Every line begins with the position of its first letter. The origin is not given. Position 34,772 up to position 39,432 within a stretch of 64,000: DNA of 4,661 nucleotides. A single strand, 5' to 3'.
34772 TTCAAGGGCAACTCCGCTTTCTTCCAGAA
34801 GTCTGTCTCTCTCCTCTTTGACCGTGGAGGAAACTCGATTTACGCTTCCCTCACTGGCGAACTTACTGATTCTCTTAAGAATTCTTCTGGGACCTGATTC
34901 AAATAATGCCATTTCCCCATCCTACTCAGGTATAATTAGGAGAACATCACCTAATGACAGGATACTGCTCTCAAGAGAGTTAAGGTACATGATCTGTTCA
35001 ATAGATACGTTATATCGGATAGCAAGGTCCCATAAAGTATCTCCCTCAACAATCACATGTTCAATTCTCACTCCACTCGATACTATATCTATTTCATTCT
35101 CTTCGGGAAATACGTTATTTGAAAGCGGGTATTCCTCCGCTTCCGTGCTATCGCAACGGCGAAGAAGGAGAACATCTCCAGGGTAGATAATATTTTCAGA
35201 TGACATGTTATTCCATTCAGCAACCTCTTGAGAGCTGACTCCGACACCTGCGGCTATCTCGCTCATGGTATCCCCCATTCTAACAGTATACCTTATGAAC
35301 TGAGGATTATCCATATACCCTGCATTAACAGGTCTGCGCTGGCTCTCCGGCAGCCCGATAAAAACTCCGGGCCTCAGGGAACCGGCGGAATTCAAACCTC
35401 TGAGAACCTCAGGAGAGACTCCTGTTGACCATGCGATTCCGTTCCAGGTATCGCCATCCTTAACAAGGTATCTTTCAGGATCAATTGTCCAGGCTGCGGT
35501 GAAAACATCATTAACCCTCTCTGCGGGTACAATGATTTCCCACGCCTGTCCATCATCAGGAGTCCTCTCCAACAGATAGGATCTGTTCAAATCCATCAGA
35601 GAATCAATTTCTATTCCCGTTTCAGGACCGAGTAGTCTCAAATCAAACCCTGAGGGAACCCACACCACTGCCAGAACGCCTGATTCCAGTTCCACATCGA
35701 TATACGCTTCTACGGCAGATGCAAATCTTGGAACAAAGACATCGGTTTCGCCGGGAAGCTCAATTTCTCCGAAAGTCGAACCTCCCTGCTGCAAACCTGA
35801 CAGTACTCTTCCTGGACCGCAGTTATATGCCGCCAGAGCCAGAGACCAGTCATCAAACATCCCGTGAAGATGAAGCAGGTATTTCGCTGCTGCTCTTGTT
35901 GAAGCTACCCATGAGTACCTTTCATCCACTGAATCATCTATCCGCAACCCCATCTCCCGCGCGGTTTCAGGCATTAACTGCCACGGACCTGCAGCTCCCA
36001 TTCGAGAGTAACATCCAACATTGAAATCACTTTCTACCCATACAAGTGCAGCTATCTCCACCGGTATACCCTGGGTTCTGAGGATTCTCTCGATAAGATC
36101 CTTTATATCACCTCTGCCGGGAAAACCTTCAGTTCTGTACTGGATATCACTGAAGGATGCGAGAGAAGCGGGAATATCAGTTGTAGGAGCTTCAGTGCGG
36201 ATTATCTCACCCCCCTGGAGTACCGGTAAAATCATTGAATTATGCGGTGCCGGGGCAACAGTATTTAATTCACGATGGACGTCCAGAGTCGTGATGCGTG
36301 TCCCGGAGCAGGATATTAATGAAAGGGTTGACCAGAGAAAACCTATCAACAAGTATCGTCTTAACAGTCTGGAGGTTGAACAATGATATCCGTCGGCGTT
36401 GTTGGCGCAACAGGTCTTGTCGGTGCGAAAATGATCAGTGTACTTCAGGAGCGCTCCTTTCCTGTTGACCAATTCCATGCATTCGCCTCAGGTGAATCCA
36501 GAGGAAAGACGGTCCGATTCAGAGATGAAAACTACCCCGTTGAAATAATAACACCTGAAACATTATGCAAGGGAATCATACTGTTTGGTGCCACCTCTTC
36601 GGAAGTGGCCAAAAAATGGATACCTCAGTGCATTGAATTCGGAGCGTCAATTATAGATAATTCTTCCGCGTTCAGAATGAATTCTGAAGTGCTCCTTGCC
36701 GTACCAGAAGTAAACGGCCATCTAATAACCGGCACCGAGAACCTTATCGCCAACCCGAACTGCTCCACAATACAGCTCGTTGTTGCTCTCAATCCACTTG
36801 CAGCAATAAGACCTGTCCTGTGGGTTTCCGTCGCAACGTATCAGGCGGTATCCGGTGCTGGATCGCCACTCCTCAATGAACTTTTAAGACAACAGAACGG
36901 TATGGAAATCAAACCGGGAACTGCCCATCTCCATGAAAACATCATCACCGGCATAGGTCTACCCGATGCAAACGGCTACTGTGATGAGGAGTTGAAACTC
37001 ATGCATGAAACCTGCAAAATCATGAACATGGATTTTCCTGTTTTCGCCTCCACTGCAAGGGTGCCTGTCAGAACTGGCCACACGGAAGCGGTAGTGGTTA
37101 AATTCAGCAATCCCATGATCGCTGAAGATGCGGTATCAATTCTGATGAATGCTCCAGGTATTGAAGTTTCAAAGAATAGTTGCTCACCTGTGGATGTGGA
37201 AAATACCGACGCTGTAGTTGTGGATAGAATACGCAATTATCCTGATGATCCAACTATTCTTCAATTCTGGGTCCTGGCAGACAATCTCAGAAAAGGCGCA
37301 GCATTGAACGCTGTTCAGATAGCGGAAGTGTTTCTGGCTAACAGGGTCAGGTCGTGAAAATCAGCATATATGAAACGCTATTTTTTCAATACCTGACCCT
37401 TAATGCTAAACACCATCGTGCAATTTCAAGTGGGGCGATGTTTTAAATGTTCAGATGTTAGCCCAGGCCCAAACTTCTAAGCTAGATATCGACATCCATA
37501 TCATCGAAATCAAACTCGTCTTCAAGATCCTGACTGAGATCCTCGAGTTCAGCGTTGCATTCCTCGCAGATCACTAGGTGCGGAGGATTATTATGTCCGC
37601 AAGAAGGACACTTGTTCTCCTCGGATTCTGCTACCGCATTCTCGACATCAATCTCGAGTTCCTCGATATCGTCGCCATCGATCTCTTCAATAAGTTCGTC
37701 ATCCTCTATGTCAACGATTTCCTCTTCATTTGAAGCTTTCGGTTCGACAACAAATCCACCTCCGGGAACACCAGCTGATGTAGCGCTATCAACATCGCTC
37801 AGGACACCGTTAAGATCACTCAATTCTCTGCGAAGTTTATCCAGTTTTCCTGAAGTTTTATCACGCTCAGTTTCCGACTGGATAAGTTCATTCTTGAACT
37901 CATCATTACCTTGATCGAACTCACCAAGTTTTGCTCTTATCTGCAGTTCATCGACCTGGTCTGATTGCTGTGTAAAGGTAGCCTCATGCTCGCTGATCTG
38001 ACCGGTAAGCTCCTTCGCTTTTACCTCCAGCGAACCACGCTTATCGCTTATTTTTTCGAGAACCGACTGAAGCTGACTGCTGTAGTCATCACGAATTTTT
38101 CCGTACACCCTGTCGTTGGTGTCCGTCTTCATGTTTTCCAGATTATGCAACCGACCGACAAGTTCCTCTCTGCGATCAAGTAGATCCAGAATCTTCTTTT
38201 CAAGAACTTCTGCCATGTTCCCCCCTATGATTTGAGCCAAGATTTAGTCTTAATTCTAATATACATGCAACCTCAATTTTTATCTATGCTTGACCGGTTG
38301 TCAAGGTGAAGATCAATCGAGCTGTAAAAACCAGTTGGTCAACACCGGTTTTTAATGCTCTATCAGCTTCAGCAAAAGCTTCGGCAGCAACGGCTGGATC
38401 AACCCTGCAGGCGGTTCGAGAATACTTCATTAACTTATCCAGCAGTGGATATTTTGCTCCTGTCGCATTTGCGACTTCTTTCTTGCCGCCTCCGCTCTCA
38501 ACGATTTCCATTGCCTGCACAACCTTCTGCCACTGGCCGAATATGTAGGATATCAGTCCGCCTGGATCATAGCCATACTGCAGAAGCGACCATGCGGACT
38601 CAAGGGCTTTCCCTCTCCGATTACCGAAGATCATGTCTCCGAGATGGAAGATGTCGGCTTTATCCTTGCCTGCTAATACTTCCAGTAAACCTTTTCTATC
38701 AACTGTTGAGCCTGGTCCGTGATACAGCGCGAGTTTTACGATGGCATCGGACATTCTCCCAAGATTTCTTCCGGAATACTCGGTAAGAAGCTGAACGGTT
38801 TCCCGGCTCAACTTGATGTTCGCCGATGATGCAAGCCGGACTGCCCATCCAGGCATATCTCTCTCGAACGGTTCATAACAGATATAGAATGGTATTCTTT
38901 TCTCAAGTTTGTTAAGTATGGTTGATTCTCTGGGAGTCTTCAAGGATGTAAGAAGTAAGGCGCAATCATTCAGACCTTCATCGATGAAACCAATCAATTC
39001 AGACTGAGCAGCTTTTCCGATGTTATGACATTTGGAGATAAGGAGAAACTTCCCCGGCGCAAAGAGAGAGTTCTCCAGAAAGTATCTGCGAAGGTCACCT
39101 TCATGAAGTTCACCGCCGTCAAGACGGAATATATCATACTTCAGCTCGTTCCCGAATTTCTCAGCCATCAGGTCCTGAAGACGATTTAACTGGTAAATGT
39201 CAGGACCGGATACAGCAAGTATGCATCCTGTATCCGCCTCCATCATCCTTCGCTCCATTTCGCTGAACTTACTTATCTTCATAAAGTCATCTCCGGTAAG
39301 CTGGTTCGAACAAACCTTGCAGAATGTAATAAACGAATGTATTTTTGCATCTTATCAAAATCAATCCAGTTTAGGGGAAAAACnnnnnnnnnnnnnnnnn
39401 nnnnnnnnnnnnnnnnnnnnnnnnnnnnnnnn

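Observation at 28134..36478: Envelope operon: two lytic transglycosylases bracketing a 1223-aa TPR-like protein and a coiled-coil/TPR protein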

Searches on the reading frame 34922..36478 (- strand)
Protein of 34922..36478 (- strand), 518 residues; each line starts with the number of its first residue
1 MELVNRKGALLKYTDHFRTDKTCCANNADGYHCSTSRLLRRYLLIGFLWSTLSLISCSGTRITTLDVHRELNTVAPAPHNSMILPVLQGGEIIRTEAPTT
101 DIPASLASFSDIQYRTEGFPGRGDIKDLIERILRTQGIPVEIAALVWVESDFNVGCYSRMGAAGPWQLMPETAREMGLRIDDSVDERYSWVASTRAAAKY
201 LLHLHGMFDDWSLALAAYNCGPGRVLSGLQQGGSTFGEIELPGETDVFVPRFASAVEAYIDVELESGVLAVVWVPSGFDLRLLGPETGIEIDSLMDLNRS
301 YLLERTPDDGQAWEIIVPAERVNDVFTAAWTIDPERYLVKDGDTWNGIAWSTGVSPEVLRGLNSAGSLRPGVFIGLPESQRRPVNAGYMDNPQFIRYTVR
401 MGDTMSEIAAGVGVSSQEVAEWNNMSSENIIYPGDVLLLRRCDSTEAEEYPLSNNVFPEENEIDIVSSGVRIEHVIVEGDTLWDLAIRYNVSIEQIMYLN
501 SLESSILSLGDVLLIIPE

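Call 4: search_protein_families(library=pfam, proteins=[window:34922-36478:-], max_evalue=0.01)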
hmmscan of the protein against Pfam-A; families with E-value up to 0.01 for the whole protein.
window:34922-36478:- (518 aa): 4 families
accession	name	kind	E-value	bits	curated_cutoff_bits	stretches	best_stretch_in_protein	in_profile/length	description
PF01476.26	LysM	-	1.7e-29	101.9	20.9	3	397-439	1-42/43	LysM domain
PF01464.25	SLT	-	1.4e-22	79.9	21.3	1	136-230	11-106/117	Transglycosylase SLT domain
PF23473.1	LysM3_LYK4_5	-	4e-10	40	29.3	1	396-433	4-40/48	LYK4/5 LysM3 domain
PF23577.1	LysM_RLK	-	9.6e-06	26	27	0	339-365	5-31/44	LysM domain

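Call 8: search_protein_families(library=ncbifam, proteins=[window:34922-36478:-], max_evalue=0.01)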
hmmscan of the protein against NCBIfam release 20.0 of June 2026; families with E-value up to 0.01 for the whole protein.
window:34922-36478:- (518 aa): 16 families
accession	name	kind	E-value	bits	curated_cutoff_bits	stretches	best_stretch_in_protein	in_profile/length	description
NF008050.0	PRK10783.1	equivalog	9.4e-40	136.3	508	1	133-440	112-448/457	murein transglycosylase D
NF047373.1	BB0259_flg_lyt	exception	2.7e-11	43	234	1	126-225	549-650/705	flagellar assembly lytic transglycosylase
NF042931.1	SAG1386_EF1546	equivalog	9.4e-11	42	80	1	397-438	112-156/158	SAG1386/EF1546 family surface-associated protein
NF010495.0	PRK13914.1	equivalog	1e-10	41.2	647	2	472-513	200-241/481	invasion associated endopeptidase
TIGR02899.1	spore_safA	subfamily_domain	3.4e-10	39.7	67.85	1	477-501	2-26/44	SafA/ExsA family spore coat assembly protein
NF004974.0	PRK06347.1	equivalog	5.6e-09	35.5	701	1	397-512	408-520/592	1,4-beta-N-acetylmuramoylhydrolase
NF047755.1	LIC_10271_M23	exception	2.8e-07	30.5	180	1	396-447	26-77/207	LIC_10271 family cell wall hydrolase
NF010723.1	PRK14125.1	equivalog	3.9e-07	30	60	1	472-515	33-84/87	cell division suppressor protein YneA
NF040883.1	amid_act_ActS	equivalog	1.4e-05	24.4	375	0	396-444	35-83/242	amidase activator ActS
NF008112.0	PRK10859.1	equivalog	1.8e-05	23.4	354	1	142-225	306-390/483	membrane-bound lytic murein transglycosylase MltF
NF050804.1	CellDivDipMCaul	equivalog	6e-05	22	900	0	397-435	311-349/634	cell division endopeptidase DipM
NF052398.1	Agg_Promo_Fact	equivalog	0.00014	22.1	170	1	396-446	30-80/202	aggregation-promoting factor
NF008631.0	PRK11619.1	equivalog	0.00016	20.2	536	1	127-231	481-591/644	murein transglycosylase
NF047657.1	CellWlHdaseLepto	equivalog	0.0023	17.5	400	0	396-449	28-81/221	hypothetical protein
TIGR02907.1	spore_VI_D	equivalog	0.0029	17.2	169.85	0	475-515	303-343/344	stage VI sporulation protein D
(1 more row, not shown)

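Call 66: search_solved_structures(query=window:34922-36370:-, max_evalue=0.001)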
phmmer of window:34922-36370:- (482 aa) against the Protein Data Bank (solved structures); distinct sequences matched with E-value up to 0.001: 19.
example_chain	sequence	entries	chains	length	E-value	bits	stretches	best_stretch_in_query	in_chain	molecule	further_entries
8rhe_A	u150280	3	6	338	2.1e-24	89.3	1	92-339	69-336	LysM peptidoglycan-binding domain-containing protein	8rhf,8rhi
4uz2_A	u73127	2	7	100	2.7e-12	49.3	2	437-479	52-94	CELL WALL-BINDING ENDOPEPTIDASE-RELATED PROTEIN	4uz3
4xcm_A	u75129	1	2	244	5.3e-11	45.1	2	437-479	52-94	Cell wall-binding endopeptidase-related protein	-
8i2e_B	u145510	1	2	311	6.9e-11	44.7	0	437-478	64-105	Probable peptidoglycan endopeptidase LytE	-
5mpq_A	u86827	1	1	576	1.8e-07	33.4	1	101-190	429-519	Transglycosylase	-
5o1j_A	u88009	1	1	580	1.8e-07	33.4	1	101-190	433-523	Putative soluble lytic murein transglycosylase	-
6fpn_B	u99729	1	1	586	1.9e-07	33.4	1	101-190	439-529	Putative soluble lytic murein transglycosylase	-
5o24_A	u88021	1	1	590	1.9e-07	33.4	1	101-190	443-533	Transglycosylase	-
5o29_A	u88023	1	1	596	1.9e-07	33.3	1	101-190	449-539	Transglycosylase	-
5o2n_A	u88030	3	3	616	2e-07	33.3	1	101-190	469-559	Transglycosylase | Putative soluble lytic murein transglycosylase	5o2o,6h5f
6yt5_G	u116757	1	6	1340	5.8e-07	31.7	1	89-190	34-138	Peptidoglycan transglycosylase gp16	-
7eyb_I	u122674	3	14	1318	5.9e-07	31.7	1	90-190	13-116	Peptidoglycan transglycosylase gp16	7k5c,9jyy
4b8v_A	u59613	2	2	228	1.2e-06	30.7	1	351-467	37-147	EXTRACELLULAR PROTEIN 6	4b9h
6fbt_A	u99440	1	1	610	6.7e-06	28.3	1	106-194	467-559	Probable soluble lytic transglycosylase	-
5ohu_A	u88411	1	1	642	7.1e-06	28.2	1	106-194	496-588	Soluble lytic murein transglycosylase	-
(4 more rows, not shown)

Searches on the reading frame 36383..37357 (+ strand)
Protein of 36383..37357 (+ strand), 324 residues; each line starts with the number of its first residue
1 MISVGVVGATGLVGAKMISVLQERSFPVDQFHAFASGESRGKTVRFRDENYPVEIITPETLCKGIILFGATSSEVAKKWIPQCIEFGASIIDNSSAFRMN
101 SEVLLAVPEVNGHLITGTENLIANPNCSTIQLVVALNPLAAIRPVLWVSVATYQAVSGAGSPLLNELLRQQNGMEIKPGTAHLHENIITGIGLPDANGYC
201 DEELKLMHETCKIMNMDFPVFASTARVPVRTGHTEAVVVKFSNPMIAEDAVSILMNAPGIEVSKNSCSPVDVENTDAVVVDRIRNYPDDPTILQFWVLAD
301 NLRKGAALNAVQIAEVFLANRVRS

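Call 4: search_protein_families(library=pfam, proteins=[window:36383-37357:+], max_evalue=0.01)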
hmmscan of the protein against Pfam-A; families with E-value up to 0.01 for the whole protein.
window:36383-37357:+ (324 aa): 3 families
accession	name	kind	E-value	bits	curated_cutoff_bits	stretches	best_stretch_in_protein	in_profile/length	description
PF02774.23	Semialdhyde_dhC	-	3.9e-30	105.8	26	1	136-304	1-184/184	Semialdehyde dehydrogenase, dimerisation domain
PF01118.30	Semialdhyde_dh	-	2.4e-27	96.2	26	1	4-115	2-118/121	Semialdehyde dehydrogenase, NAD binding domain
PF01113.26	DapB_N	-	0.0032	18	25.6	0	2-91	1-95/124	Dihydrodipicolinate reductase, N-terminus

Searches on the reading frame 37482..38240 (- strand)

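Call 4: search_protein_families(library=pfam, proteins=[window:37482-38240:-], max_evalue=0.01)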
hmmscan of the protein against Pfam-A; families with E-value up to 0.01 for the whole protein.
window:37482-38240:- (252 aa): 1 family
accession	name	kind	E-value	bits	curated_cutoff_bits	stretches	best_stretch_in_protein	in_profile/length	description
PF12773.13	DZR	-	0.00076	20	27.3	1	211-233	1-23/45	Double zinc ribbon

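Call 86: search_protein_families(library=padloc, proteins=[window:37482-38240:-], max_evalue=0.01)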
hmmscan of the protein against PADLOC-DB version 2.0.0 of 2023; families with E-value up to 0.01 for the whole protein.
window:37482-38240:- (252 aa): 6 families
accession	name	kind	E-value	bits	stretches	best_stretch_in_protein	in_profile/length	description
PDLC03865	LmuB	-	8.2e-05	19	1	13-152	585-724/1007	-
PDLC03859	LmuB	-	0.002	15.4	0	39-239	207-362/611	-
PDLC03977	PD-Lambda-1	-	0.0047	13.9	1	68-144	245-318/496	-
PDLC03868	LmuB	-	0.0052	13.1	1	33-154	233-355/1035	-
PDLC00518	JetC1|JetC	-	0.0077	12.1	0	19-145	330-457/1112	DUF3584 domain; MukB-like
PDLC00519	JetC1|JetC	-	0.0081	12.4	1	55-144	273-362/1097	DUF3584 domain; MukB-like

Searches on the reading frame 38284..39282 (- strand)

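Call 8: search_protein_families(library=ncbifam, proteins=[window:38284-39282:-], max_evalue=0.01)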
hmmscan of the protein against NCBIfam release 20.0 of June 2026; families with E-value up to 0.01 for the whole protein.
window:38284-39282:- (332 aa): 2 families
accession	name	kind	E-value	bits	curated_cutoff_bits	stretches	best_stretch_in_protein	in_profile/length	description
TIGR01128.2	holA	equivalog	1.9e-36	126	80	1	24-322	4-311/316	DNA polymerase III subunit delta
NF004165.0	PRK05629.1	equivalog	2.1e-07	30.4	301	1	50-311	40-297/319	DNA polymerase III subunit delta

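Call 36: search_protein_families(library=pfam, proteins=[window:38284-39282:-], max_evalue=0.001)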
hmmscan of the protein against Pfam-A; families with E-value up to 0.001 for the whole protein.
window:38284-39282:- (332 aa): 1 family
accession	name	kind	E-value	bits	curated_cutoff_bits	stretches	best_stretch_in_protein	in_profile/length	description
PF21694.2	DNA_pol3_delta_C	-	5.3e-08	33.3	27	1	209-314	2-107/121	DNA polymerase III delta subunit, C-terminal domain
